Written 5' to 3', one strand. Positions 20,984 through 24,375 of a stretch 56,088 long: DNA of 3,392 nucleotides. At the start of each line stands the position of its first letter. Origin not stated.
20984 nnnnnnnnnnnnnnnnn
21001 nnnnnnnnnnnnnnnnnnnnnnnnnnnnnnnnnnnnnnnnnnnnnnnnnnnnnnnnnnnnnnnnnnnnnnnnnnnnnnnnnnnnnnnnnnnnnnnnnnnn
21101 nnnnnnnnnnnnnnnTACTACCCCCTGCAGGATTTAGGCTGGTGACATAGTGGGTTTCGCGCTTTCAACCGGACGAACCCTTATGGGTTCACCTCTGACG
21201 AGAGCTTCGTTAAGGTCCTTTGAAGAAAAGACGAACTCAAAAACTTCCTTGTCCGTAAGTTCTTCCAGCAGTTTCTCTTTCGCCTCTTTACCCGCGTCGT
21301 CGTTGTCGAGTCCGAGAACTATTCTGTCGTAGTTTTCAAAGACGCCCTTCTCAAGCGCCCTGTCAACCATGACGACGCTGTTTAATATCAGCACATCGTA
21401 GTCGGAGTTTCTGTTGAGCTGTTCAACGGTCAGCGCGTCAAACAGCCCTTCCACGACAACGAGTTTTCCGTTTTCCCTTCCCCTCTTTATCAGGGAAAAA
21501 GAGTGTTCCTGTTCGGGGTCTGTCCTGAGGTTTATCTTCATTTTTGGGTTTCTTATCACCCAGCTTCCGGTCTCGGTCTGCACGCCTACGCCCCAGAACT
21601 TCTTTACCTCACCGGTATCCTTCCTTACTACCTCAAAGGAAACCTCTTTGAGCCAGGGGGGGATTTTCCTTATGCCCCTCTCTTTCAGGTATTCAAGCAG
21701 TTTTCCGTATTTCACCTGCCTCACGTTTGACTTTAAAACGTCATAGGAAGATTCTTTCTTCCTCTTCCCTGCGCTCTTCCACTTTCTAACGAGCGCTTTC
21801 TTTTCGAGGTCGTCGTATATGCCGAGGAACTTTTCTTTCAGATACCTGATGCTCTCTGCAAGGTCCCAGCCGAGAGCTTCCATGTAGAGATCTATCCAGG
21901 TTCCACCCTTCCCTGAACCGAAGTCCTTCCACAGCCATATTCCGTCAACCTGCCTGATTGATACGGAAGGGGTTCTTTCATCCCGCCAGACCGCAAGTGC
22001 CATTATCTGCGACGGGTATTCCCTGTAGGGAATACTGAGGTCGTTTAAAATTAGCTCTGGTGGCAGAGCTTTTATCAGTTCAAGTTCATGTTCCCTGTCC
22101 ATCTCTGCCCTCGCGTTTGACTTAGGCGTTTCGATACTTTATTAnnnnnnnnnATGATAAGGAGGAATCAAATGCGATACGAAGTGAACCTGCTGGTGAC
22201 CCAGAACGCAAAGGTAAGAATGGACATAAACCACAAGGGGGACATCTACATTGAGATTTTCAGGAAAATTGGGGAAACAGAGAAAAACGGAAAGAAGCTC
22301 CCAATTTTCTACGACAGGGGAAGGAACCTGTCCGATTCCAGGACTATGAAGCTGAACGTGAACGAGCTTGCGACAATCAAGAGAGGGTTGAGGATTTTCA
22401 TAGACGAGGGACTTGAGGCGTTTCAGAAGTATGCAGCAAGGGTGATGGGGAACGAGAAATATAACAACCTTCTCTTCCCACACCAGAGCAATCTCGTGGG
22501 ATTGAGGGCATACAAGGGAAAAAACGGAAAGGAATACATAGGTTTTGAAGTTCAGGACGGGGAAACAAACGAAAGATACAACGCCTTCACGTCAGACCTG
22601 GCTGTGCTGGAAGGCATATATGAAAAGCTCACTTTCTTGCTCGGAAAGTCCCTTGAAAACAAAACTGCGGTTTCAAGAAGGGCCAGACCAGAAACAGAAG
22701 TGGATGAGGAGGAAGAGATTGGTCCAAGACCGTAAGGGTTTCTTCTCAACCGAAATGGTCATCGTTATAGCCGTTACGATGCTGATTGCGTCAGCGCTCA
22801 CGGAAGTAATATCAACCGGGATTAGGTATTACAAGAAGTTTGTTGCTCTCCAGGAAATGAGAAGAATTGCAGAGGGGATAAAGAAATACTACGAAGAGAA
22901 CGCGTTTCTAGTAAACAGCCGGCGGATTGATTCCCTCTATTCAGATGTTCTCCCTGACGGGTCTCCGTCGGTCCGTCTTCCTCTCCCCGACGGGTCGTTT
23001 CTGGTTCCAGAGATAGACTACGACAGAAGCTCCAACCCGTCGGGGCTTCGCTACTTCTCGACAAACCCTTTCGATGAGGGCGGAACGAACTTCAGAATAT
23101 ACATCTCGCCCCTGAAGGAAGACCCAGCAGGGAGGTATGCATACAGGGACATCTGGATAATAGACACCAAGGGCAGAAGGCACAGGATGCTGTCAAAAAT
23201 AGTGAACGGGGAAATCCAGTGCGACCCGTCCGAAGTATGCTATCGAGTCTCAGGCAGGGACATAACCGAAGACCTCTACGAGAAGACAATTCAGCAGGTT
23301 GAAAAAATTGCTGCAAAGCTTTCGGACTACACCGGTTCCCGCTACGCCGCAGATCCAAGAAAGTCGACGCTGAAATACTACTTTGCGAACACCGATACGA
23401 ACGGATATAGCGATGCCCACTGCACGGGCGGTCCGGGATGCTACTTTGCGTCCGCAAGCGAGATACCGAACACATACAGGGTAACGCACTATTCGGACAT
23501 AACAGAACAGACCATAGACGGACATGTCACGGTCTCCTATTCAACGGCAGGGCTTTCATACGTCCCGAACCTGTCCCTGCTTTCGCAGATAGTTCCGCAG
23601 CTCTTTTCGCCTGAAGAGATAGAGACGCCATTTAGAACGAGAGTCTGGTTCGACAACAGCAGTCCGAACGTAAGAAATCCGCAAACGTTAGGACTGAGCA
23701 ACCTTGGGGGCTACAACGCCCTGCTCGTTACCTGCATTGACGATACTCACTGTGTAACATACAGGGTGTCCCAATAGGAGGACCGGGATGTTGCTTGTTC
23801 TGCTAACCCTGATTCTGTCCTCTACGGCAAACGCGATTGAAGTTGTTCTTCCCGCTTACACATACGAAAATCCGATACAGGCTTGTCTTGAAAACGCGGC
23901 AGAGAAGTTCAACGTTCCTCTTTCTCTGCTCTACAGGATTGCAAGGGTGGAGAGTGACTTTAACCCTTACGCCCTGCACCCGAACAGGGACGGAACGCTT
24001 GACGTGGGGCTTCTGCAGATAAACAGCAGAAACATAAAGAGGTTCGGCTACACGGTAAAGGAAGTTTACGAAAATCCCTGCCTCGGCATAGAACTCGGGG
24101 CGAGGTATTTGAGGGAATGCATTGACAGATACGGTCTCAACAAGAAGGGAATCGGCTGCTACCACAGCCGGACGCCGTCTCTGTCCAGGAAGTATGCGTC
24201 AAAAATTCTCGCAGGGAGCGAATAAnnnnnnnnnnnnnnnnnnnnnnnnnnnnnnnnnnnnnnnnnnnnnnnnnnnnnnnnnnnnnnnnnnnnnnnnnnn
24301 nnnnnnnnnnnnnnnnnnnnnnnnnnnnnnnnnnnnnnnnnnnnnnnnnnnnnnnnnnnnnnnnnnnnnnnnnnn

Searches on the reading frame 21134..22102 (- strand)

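Call 3: search_protein_families(library=pfam, proteins=[window:21134-22102:-], max_evalue=0.1)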
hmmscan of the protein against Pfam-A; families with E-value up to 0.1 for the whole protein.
window:21134-22102:- (322 aa): 5 families
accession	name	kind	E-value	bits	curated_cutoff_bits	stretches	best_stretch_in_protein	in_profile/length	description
PF13155.12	Toprim_2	-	6.6e-11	42.9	22.1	1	215-301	1-88/88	Toprim-like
PF01751.28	Toprim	-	6.8e-06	26.6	23.1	1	213-285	1-86/96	Toprim domain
PF13362.12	Toprim_3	-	2.2e-05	25.2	27.2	1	214-302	2-90/95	Toprim domain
PF13662.12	Toprim_4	-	9.6e-05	23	25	1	213-284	2-76/85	Toprim domain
PF01807.25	Zn_ribbon_DnaG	-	0.0071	16.6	24.9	1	32-92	31-89/98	CHC2 zinc finger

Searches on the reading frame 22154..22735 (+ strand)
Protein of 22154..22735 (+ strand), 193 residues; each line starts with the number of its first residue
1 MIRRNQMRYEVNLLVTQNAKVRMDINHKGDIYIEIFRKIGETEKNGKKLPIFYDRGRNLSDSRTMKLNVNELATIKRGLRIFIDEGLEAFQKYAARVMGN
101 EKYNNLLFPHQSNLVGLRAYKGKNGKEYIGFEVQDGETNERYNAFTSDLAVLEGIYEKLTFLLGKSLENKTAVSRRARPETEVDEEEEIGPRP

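Call 3: search_protein_families(library=pfam, proteins=[window:22154-22735:+], max_evalue=0.1)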
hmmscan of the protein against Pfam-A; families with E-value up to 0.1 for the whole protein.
window:22154-22735:+ (193 aa): 0 families

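Call 44: search_protein_families(library=phrogs, proteins=[window:22154-22735:+], max_evalue=0.1)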
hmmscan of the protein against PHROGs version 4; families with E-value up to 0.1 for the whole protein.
window:22154-22735:+ (193 aa): 0 families

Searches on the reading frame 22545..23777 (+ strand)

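Call 13: search_protein_families(library=pfam, proteins=[window:22545-23777:+], max_evalue=0.01)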
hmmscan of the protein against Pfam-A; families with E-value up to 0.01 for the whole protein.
window:22545-23777:+ (410 aa): 1 family
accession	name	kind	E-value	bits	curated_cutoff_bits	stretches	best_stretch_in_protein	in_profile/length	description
PF22894.2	DUF7023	-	0.0074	16.5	27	0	268-310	101-143/185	Domain of unknown function (DUF7023)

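Call 91: search_protein_families(library=ncbifam, proteins=[window:22545-23777:+], max_evalue=0.001)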
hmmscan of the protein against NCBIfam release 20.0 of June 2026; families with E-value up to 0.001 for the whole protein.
window:22545-23777:+ (410 aa): 0 families

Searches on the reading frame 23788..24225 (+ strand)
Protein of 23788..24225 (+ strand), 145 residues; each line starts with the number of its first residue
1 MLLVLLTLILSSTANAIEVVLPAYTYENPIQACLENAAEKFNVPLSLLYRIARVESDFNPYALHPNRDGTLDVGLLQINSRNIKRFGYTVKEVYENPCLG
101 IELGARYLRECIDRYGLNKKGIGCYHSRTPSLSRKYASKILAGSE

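Call 13: search_protein_families(library=pfam, proteins=[window:23788-24225:+], max_evalue=0.01)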
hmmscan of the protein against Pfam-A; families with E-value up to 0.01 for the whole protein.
window:23788-24225:+ (145 aa): 1 family
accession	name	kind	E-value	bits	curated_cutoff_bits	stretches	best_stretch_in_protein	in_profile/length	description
PF01464.25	SLT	-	2.4e-17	63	21.3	1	33-126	2-95/117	Transglycosylase SLT domain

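Call 91: search_protein_families(library=ncbifam, proteins=[window:23788-24225:+], max_evalue=0.001)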
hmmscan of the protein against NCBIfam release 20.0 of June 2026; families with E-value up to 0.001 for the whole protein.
window:23788-24225:+ (145 aa): 4 families
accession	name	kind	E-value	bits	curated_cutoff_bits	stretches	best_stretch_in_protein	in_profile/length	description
NF011856.0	PRK15328.1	equivalog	1.3e-22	80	208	1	26-130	14-121/160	type III secretion system invasion protein IagB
NF010463.0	PRK13888.1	equivalog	4.7e-12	46.3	246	1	33-141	17-128/211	conjugal transfer protein TrbN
NF010438.0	PRK13864.1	equivalog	5.3e-08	32.6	212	1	70-109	91-129/245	type IV secretion system lytic transglycosylase VirB1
NF008670.0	PRK11671.1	equivalog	0.00051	19.3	375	1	34-81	196-239/359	membrane-bound lytic murein transglycosylase MltC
